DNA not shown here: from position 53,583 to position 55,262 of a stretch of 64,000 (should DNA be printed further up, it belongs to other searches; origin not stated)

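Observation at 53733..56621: Gamma-subunit-like EB_dh heme-b domain fused to two cytochrome c domains and a ~13-helix His-bearing membrane module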

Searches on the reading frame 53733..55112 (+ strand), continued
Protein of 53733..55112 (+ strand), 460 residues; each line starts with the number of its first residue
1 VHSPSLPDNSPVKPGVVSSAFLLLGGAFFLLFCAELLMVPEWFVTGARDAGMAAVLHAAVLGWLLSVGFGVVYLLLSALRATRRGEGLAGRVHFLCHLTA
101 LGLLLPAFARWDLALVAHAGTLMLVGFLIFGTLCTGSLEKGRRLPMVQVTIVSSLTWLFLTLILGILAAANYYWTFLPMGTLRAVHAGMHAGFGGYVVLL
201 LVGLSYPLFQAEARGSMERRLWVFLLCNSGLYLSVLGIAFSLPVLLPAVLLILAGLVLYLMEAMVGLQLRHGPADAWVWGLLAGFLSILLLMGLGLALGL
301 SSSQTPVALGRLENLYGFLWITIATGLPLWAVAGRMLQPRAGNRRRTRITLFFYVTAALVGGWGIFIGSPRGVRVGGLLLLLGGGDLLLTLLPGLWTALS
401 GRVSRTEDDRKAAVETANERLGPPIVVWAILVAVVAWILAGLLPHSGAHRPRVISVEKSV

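Call 34: search_solved_structures(query=A2, max_evalue=10, show_alignments=3)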
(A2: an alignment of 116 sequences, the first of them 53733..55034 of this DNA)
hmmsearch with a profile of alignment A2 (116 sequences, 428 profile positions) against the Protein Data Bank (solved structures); distinct sequences matched with E-value up to 10: 10.
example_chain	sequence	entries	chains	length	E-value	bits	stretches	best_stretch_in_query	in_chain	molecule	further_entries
3mk7_A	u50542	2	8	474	2.1e-15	59.6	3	12-111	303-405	Cytochrome c oxidase, cbb3-type, subunit N | Cbb3-type cytochrome c oxidase subunit CcoN1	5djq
9g6b_A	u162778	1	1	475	2.1e-15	59.5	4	13-111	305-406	cytochrome-c oxidase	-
8smr_E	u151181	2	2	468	1.8e-11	46.6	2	15-111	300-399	cytochrome-c oxidase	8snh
9g83_t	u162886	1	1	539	4.9e-10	41.9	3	22-108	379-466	cytochrome-c oxidase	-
6xkw_n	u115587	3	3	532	4.3e-08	35.5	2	40-108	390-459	Cytochrome c oxidase, Cbb3-type, subunit I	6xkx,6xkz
3o0r_B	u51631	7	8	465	0.00091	21.2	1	10-103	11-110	Nitric oxide reductase subunit B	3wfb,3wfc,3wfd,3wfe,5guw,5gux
9kax_A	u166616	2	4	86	0.078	14.9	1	246-320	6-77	Sugar transporter SemiSWEET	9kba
9jrg_A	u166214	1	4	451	4.4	9.1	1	108-326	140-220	Glutamate receptor ionotropic, delta-1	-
9jrj_A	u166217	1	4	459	4.6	9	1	108-326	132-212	Glutamate receptor ionotropic, delta-1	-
9jrh_A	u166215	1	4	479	5.1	8.9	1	108-326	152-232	Glutamate receptor ionotropic, delta-1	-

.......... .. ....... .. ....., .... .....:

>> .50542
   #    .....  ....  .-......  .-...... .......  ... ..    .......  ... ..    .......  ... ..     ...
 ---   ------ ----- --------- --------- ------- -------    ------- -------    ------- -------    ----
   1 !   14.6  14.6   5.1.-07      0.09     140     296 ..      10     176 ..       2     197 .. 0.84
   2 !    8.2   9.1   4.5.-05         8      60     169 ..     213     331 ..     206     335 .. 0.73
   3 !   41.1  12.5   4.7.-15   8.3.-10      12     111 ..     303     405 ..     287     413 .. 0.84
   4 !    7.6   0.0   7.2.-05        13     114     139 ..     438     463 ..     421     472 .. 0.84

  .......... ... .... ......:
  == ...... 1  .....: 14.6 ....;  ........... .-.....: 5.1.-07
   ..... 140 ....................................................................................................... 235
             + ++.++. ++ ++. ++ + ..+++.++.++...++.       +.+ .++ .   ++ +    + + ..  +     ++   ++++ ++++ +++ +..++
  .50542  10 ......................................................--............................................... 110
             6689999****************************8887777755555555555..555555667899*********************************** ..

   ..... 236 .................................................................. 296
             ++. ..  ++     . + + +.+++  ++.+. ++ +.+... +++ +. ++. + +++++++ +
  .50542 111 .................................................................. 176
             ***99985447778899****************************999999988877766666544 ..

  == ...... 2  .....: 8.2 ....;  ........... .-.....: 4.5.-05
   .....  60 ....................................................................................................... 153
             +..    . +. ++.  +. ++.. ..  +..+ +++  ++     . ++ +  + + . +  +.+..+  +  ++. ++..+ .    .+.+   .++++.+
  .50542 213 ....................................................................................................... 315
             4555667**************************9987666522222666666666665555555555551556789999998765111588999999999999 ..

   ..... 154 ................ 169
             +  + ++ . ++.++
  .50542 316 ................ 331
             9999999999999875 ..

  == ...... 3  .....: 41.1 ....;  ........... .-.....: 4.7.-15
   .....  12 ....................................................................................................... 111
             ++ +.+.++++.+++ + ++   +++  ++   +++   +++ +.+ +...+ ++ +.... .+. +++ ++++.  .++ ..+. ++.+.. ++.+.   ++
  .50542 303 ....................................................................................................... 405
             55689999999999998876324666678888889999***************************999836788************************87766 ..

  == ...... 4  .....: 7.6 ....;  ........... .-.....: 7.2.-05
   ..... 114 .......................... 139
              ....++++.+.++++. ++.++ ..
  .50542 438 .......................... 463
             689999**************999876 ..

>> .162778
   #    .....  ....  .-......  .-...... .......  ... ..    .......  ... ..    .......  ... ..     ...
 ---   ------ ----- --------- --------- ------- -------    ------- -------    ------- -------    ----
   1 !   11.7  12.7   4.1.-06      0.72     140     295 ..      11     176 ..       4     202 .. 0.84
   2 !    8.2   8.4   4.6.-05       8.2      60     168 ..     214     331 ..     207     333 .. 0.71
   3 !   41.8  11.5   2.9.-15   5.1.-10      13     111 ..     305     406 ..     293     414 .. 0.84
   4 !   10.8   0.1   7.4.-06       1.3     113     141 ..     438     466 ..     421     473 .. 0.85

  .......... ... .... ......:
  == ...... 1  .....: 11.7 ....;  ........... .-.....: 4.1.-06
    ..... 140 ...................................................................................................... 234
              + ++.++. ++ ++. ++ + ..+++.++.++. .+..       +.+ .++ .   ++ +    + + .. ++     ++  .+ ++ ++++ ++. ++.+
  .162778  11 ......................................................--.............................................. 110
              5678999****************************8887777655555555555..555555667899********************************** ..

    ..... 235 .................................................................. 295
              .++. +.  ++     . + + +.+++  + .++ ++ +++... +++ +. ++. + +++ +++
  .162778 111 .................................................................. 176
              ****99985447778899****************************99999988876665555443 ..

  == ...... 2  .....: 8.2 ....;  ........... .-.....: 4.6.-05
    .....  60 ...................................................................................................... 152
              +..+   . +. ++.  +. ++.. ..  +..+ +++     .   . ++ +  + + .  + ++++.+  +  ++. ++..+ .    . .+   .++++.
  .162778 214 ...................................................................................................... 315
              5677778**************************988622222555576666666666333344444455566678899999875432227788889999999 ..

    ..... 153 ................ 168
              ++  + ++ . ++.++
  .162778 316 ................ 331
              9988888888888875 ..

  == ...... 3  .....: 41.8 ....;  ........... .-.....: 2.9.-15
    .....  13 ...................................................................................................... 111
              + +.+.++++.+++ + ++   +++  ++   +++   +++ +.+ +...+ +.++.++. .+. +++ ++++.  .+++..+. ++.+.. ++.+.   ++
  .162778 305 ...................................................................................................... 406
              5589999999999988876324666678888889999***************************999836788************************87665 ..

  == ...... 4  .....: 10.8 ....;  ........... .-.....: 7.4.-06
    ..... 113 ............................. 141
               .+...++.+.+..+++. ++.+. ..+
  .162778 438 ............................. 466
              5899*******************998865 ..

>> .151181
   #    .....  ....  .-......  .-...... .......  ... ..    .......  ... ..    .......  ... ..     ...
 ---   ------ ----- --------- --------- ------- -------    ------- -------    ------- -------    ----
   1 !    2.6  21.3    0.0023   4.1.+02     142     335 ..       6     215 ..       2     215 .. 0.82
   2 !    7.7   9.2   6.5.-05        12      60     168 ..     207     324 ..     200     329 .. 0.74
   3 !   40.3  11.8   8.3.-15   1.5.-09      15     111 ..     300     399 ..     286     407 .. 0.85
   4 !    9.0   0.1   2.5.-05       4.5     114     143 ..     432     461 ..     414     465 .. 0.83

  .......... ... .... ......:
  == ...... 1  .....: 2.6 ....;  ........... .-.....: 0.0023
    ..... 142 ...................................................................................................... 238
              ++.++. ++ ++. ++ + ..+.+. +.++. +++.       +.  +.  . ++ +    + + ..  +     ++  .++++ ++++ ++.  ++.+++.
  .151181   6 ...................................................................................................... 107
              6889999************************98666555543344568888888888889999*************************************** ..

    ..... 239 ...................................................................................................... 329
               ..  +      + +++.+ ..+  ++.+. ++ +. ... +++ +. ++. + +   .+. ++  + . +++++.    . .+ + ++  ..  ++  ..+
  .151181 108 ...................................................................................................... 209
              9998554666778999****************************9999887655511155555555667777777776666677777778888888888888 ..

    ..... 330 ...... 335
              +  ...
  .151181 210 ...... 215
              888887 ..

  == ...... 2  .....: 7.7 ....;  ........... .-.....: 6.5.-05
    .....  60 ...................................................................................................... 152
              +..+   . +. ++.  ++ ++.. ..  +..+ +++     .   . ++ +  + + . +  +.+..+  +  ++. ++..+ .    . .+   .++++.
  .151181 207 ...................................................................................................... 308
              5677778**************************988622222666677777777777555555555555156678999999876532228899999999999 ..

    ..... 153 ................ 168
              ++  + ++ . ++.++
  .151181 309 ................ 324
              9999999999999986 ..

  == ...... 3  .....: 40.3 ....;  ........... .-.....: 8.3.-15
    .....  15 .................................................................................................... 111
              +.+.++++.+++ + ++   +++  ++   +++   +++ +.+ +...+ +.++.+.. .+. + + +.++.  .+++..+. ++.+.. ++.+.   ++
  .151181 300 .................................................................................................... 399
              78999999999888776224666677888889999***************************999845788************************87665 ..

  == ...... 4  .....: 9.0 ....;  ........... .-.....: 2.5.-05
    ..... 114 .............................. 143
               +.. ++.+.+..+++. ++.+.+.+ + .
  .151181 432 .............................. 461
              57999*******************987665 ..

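Call 36: list_cluster_members(proteins=[P0009, P0010, P0011, P0012, P0014, P0029, P0049, P0070, P0017, P0022])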
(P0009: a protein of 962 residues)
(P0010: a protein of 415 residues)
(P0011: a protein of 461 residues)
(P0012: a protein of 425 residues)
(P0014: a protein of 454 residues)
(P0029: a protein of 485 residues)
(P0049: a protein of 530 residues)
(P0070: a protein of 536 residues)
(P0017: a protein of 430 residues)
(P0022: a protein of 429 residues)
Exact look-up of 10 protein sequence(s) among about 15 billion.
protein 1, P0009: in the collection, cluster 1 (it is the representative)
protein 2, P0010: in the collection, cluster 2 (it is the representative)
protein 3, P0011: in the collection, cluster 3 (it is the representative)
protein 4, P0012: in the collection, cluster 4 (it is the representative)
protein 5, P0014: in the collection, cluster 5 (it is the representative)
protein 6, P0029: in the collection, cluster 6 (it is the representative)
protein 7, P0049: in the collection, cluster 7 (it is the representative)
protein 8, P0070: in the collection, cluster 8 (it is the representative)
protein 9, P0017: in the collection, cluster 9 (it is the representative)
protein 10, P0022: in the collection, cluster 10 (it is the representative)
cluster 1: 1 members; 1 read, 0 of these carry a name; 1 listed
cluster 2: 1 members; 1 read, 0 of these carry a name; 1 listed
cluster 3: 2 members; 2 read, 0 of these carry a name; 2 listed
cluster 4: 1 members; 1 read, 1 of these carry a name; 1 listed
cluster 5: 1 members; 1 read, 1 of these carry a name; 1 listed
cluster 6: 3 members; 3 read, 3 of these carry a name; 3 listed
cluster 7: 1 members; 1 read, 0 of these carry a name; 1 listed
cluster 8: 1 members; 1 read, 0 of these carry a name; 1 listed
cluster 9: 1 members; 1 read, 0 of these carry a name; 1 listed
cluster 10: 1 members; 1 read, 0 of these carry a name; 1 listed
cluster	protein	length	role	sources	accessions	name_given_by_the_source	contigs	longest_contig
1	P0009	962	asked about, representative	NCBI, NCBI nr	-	-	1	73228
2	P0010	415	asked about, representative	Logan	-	-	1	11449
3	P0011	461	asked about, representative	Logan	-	-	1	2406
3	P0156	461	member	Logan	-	-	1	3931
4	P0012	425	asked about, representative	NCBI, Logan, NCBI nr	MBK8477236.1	MAG: hypothetical protein IPL39_13345 [Opitutaceae bacterium] | hypothetical protein [Opitutaceae bacterium]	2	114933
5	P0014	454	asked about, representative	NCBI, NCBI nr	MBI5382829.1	MAG: hypothetical protein HZA31_13095 [Opitutae bacterium] | hypothetical protein [Opitutae bacterium]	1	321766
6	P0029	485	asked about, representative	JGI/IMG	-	hypothetical protein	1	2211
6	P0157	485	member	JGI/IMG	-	cbb3-type cytochrome oxidase subunit 1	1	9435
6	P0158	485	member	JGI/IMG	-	hypothetical protein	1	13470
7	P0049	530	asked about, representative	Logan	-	-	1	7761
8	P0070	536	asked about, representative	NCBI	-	-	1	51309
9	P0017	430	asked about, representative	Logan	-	-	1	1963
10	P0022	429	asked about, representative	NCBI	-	-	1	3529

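Call 44: find_encoding_contigs(protein=P0012, flank=7000, max_places=2)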
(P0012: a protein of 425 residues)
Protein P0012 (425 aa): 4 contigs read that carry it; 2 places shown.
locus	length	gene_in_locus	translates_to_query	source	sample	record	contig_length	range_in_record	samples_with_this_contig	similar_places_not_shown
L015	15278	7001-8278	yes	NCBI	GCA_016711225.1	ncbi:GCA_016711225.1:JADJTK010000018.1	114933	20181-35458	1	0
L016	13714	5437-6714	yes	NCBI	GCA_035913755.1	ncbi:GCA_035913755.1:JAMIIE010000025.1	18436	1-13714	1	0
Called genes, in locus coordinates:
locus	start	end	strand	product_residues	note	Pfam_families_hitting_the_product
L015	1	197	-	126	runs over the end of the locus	PF02311:AraC_binding (weak), PF07883:Cupin_2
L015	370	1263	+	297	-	-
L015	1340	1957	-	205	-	PF12804:NTP_transf_3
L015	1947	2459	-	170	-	PF03473:MOSC (weak)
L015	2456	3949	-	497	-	PF02391:MoaE, PF00899:ThiF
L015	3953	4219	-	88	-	PF02597:ThiS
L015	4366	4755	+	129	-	-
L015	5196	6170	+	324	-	PF04055:Radical_SAM, PF06463:Mob_synth_C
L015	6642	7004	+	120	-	-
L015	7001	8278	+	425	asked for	-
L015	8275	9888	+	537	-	PF00034:Cytochrom_C, PF13442:Cytochrome_CBB3, PF00034:Cytochrom_C, PF13442:Cytochrome_CBB3 (weak), PF09459:EB_dh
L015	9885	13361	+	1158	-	PF00384:Molybdopterin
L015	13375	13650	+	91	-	-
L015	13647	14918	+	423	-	PF13187:Fer4_9 (faint), PF12797:Fer4_2 (faint), PF12837:Fer4_6 (faint), PF14697:Fer4_21 (faint), PF13247:Fer4_11, PF12838:Fer4_7, PF13237:Fer4_10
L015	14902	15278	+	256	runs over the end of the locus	PF02613:Nitrate_red_del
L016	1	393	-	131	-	?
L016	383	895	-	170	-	PF03473:MOSC (weak)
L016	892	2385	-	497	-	PF02391:MoaE, PF00899:ThiF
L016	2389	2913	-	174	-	PF02597:ThiS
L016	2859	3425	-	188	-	-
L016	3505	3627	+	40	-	-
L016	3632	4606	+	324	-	PF04055:Radical_SAM, PF06463:Mob_synth_C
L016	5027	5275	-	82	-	-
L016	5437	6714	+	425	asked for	-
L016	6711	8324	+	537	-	PF00034:Cytochrom_C, PF13442:Cytochrome_CBB3, PF00034:Cytochrom_C, PF13442:Cytochrome_CBB3 (weak), PF09459:EB_dh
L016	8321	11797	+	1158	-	PF00384:Molybdopterin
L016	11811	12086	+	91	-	-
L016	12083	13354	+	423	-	PF13187:Fer4_9 (faint), PF12797:Fer4_2 (faint), PF12837:Fer4_6 (faint), PF14697:Fer4_21 (faint), PF13247:Fer4_11, PF12838:Fer4_7, PF13237:Fer4_10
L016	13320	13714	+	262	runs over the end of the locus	PF02613:Nitrate_red_del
